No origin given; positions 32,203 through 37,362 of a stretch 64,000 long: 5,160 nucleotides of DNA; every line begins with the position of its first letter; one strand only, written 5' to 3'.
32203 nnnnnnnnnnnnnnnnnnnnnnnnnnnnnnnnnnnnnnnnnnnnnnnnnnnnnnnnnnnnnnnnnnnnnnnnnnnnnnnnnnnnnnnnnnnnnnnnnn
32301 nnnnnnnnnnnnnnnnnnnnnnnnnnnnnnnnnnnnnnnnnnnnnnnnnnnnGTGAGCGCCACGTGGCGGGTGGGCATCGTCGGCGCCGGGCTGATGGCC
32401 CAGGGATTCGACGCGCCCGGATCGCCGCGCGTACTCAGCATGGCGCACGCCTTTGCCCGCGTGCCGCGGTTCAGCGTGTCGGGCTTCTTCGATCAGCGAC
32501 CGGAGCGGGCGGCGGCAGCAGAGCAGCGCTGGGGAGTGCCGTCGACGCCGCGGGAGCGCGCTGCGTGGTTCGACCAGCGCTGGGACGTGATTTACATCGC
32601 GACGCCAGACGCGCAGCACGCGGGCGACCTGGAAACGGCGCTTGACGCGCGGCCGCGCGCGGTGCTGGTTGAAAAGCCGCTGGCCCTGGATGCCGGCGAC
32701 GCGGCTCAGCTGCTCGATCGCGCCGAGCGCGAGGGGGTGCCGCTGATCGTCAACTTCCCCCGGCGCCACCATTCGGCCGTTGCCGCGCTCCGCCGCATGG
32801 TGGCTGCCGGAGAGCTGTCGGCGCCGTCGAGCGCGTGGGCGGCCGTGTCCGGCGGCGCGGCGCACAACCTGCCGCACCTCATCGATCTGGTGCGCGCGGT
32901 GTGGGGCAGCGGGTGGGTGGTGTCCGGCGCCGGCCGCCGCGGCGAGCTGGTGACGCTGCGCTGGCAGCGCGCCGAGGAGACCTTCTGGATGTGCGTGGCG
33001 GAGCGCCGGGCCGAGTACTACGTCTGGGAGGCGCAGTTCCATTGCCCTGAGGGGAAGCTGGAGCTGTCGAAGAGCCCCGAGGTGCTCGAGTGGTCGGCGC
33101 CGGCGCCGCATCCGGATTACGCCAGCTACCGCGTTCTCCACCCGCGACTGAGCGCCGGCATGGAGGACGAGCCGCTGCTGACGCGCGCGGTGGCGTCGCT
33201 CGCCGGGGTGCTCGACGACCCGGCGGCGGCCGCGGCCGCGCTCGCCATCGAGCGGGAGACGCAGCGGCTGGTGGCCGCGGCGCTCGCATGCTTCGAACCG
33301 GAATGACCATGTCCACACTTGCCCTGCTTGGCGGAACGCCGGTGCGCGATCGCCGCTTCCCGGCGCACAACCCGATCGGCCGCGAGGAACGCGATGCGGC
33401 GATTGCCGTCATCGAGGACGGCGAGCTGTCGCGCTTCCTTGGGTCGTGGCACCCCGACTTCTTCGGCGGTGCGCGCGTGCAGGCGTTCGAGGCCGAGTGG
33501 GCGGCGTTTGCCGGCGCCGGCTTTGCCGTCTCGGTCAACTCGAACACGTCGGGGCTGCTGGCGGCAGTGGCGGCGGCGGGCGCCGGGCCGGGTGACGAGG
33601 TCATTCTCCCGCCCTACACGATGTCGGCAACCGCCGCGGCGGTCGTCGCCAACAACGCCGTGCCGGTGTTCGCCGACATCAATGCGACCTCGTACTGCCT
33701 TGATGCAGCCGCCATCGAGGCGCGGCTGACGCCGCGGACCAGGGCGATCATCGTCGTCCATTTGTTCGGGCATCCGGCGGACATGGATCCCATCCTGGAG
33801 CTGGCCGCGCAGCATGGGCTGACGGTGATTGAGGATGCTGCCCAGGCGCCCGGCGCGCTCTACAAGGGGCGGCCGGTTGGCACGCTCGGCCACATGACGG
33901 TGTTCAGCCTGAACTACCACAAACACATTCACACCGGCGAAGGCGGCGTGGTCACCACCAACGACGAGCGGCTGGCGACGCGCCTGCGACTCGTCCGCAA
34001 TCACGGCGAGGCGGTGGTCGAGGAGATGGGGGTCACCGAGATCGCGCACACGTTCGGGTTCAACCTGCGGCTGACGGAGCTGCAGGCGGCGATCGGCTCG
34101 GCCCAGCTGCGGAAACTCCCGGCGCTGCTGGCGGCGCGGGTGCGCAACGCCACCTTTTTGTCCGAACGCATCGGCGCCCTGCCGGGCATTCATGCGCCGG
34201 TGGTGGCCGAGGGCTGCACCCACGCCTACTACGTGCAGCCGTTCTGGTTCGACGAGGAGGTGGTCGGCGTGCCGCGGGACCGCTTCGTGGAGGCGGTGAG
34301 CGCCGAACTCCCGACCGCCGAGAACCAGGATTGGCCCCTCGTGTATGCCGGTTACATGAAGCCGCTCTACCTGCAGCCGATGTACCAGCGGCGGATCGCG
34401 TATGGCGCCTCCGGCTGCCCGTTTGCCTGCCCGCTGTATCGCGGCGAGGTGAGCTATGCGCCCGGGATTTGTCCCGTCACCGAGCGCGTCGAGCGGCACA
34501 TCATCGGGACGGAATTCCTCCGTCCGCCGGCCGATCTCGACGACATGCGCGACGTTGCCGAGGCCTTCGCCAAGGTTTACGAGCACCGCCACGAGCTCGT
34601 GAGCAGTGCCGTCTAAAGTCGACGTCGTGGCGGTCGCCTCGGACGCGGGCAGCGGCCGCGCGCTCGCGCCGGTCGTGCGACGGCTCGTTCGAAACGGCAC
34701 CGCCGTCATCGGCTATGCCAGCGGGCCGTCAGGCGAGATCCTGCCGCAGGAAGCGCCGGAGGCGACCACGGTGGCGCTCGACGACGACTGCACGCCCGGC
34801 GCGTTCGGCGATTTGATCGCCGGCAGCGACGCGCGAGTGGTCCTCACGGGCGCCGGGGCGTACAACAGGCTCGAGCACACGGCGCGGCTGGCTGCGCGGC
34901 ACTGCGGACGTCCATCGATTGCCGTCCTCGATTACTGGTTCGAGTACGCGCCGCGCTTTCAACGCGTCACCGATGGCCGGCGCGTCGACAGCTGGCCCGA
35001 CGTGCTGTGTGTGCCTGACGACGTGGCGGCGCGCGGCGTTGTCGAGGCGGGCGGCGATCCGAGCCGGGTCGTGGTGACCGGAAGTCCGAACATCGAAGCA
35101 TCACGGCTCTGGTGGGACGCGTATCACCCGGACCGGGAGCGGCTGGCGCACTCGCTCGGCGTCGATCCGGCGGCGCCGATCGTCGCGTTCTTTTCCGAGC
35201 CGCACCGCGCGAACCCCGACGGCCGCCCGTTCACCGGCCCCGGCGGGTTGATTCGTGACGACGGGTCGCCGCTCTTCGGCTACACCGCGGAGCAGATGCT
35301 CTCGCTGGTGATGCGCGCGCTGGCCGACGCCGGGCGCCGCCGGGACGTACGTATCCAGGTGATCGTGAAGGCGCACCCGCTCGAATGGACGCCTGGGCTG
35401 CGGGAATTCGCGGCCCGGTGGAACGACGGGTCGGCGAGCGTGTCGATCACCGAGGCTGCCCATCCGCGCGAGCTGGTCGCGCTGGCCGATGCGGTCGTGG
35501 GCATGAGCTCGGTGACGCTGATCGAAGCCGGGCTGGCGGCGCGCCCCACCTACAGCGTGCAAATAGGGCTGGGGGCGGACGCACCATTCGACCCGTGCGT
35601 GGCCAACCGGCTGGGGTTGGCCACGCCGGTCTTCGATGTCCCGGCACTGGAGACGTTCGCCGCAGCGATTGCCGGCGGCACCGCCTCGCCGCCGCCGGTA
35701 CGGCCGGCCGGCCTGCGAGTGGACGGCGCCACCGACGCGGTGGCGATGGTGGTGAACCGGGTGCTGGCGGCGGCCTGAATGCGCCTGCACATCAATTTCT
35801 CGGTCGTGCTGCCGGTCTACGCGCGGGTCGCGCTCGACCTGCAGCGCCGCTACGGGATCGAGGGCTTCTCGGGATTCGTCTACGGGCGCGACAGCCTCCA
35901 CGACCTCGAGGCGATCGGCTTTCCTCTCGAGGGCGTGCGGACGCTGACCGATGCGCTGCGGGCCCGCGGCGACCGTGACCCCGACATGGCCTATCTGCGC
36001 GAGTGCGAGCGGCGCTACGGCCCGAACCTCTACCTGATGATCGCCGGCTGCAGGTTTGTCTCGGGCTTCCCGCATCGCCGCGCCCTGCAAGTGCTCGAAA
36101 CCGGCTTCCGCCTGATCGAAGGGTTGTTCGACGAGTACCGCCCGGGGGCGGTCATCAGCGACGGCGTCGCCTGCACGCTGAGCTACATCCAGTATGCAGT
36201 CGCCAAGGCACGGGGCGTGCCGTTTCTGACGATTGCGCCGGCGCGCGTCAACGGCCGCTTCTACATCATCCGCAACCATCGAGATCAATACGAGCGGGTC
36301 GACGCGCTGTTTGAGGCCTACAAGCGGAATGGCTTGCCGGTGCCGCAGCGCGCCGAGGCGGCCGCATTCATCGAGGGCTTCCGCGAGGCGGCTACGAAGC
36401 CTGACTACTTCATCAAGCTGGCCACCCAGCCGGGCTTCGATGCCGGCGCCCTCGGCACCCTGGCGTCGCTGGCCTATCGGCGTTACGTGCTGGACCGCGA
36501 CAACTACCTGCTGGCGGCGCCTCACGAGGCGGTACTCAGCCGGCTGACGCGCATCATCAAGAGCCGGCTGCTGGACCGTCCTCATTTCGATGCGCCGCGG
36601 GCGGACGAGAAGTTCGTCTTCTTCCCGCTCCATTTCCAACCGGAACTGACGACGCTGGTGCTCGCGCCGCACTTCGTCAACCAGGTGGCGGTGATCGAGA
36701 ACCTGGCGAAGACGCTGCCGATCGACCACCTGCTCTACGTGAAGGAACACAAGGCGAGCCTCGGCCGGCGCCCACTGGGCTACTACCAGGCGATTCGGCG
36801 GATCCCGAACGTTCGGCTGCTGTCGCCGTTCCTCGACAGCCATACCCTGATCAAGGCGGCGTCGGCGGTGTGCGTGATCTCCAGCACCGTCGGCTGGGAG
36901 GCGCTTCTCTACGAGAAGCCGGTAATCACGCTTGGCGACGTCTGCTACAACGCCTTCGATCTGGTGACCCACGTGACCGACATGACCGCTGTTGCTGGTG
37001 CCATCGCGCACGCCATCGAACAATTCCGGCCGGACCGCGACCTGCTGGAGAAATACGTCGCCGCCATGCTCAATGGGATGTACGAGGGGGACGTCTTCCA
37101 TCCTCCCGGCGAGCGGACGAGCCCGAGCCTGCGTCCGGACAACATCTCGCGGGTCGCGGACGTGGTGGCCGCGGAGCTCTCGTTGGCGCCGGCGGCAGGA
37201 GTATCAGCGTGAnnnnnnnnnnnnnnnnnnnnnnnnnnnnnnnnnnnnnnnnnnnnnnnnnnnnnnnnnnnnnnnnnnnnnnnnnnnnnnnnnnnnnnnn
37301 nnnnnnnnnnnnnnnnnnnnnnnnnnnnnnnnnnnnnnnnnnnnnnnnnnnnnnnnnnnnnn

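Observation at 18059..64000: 46-kb, 41-gene unidirectional glycan super-operon with almost no intergenic DNA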

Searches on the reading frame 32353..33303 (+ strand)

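Call 6: search_protein_families(library=pfam, proteins=[window:32353-33303:+])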
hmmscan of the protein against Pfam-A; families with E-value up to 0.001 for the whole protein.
window:32353-33303:+ (317 aa): 1 family
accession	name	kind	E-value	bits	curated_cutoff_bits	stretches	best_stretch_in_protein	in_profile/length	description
PF01408.29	GFO_IDH_MocA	-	1.2e-16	62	24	1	6-135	2-120/120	Oxidoreductase family, NAD-binding Rossmann fold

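Call 51: search_protein_families(library=ncbifam, proteins=[window:32353-33303:+], max_evalue=0.00001)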
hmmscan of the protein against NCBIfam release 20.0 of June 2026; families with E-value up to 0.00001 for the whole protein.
window:32353-33303:+ (317 aa): 5 families
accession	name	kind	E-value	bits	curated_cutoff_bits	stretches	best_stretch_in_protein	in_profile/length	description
TIGR04380.1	myo_inos_iolG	equivalog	3.9e-14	52.3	355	1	31-158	18-145/330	inositol 2-dehydrogenase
NF041392.1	XylDh_Gfo6_Halo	equivalog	8.9e-13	47.7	350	1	75-166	81-171/350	D-xylose 1-dehydrogenase Gfo6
NF052479.1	LevoglcsnDh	equivalog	8.2e-12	44.5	650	1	4-155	3-151/386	levoglucosan dehydrogenase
NF008607.0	PRK11579.1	subfamily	3.7e-07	29.5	330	1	1-156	1-143/346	oxidoreductase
NF040723.1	UDP-GlcNAcDh_Arch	equivalog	7.8e-07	28.9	450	1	6-156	2-139/302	UDP-N-acetylglucosamine 3-dehydrogenase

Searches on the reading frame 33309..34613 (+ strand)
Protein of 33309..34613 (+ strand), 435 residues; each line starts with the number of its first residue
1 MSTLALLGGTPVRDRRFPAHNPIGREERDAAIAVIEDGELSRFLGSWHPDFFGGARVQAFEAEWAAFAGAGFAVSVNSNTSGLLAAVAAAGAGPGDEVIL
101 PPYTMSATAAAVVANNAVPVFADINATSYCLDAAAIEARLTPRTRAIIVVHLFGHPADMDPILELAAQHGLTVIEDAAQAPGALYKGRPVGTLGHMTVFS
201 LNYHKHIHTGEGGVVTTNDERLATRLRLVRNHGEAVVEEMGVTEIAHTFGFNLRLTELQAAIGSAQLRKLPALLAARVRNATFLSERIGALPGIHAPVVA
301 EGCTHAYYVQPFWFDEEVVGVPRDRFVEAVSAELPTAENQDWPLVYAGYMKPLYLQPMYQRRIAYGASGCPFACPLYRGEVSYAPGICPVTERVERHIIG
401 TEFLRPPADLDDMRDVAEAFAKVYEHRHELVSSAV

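Call 6: search_protein_families(library=pfam, proteins=[window:33342-34613:+])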
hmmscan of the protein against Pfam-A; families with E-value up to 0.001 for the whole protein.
window:33342-34613:+ (424 aa): 2 families
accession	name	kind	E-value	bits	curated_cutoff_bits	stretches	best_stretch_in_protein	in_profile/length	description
PF01041.23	DegT_DnrJ_EryC1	-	6.8e-88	295.7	19.8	1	43-371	23-340/360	DegT/DnrJ/EryC1/StrS aminotransferase family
PF01212.27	Beta_elim_lyase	-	0.00064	19.6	27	0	45-283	33-271/288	Beta-eliminating lyase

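Call 51: search_protein_families(library=ncbifam, proteins=[window:33309-34613:+], max_evalue=0.00001)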
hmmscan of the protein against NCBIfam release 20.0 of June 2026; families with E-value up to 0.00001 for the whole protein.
window:33309-34613:+ (435 aa): 8 families
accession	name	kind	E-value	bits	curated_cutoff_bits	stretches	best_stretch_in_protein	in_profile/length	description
TIGR03588.1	PseC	equivalog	4.9e-64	216.6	423.5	1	53-382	28-357/380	UDP-4-amino-4,6-dideoxy-N-acetyl-beta-L-altrosamine transaminase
TIGR04181.1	NHT_00031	hypoth_equivalog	1.9e-55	188.2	420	1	54-328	29-313/359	LegC family aminotransferase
NF008658.2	PRK11658.1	equivalog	8.8e-52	176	631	1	54-331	32-314/379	UDP-4-amino-4-deoxy-L-arabinose aminotransferase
NF008687.0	PRK11706.1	equivalog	2.5e-47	161.4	375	1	76-307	52-289/375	dTDP-4-amino-4,6-dideoxygalactose transaminase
TIGR04427.1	PLP_DesI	equivalog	1.4e-46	159.4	650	1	53-334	50-323/390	dTDP-4-dehydro-6-deoxyglucose aminotransferase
NF011936.0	PRK15407.1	equivalog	3.8e-44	151.1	423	2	54-238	64-256/440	lipopolysaccharide biosynthesis protein RfbH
TIGR02379.1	ECA_wecE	subfamily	4.2e-41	141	434.85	1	76-307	52-293/376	dTDP-4-amino-4,6-dideoxy-D-glucose transaminase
NF009079.0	PRK12414.1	subfamily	6.1e-06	25.5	481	1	76-150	96-169/384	methionine aminotransferase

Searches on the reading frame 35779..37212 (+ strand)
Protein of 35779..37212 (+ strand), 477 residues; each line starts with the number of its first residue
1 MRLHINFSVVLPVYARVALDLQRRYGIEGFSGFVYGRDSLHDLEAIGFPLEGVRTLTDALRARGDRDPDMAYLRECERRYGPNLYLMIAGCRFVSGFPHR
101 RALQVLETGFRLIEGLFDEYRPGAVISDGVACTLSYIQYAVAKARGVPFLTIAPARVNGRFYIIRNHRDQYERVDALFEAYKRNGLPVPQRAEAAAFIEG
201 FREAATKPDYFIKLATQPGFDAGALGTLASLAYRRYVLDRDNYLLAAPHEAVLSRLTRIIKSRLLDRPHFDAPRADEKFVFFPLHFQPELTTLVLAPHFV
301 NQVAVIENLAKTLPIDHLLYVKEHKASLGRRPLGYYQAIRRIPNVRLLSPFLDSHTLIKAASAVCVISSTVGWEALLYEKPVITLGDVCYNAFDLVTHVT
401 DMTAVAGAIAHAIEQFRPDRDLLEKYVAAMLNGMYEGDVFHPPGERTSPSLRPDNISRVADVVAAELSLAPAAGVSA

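Call 6: search_protein_families(library=pfam, proteins=[window:35779-37209:+])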
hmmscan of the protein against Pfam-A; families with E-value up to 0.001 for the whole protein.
window:35779-37209:+ (477 aa): 1 family
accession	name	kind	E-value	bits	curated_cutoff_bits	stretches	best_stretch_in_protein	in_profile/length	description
PF05159.20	Capsule_synth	-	1.8e-07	31.4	20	1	305-395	176-271/310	Capsule polysaccharide biosynthesis protein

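Call 14: find_encoding_contigs(protein=window:35779-37212:+, flank=10000, max_places=6)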
Protein window:35779-37212:+ (477 aa): 3 contigs read that carry it; 3 places shown.
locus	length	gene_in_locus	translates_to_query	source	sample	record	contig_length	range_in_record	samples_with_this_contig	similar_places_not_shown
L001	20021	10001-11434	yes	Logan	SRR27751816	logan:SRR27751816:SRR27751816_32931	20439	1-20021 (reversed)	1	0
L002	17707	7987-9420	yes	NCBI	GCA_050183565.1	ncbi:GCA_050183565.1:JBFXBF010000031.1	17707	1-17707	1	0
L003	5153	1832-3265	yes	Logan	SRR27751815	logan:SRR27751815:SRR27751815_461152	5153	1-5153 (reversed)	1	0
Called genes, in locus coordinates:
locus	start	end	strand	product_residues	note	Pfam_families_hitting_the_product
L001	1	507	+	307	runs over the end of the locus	?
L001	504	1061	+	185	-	PF13302:Acetyltransf_3, PF13523:Acetyltransf_8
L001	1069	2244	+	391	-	-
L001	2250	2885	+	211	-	PF00117:GATase, PF07685:GATase_3 (weak), PF07722:Peptidase_C26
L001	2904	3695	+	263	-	PF08241:Methyltransf_11, PF13649:Methyltransf_25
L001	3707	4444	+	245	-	PF00977:His_biosynth, PF01207:Dus (faint), PF03060:NMO (weak)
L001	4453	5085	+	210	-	PF08241:Methyltransf_11, PF13649:Methyltransf_25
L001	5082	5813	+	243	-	PF02348:CTP_transf_3, PF12804:NTP_transf_3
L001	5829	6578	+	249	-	PF02348:CTP_transf_3, PF12804:NTP_transf_3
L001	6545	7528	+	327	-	PF01408:GFO_IDH_MocA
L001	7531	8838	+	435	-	PF01041:DegT_DnrJ_EryC1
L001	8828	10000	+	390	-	-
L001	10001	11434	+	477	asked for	PF05159:Capsule_synth (weak)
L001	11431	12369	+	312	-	-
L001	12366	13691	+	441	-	PF01943:Polysacc_synt, PF13440:Polysacc_synt_3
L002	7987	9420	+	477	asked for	PF05159:Capsule_synth (weak)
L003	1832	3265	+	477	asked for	PF05159:Capsule_synth (weak)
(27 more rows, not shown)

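Call 18: search_protein_families(library=ncbifam, proteins=[window:35779-37209:+], max_evalue=0.01)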
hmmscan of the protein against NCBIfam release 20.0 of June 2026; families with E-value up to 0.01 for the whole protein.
window:35779-37209:+ (477 aa): 1 family
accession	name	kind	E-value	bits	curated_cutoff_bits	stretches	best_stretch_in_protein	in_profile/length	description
NF050054.1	CapPschMdfirKpsS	equivalog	0.0018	17.7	600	1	356-431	308-378/390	capsule polysaccharide modification protein KpsS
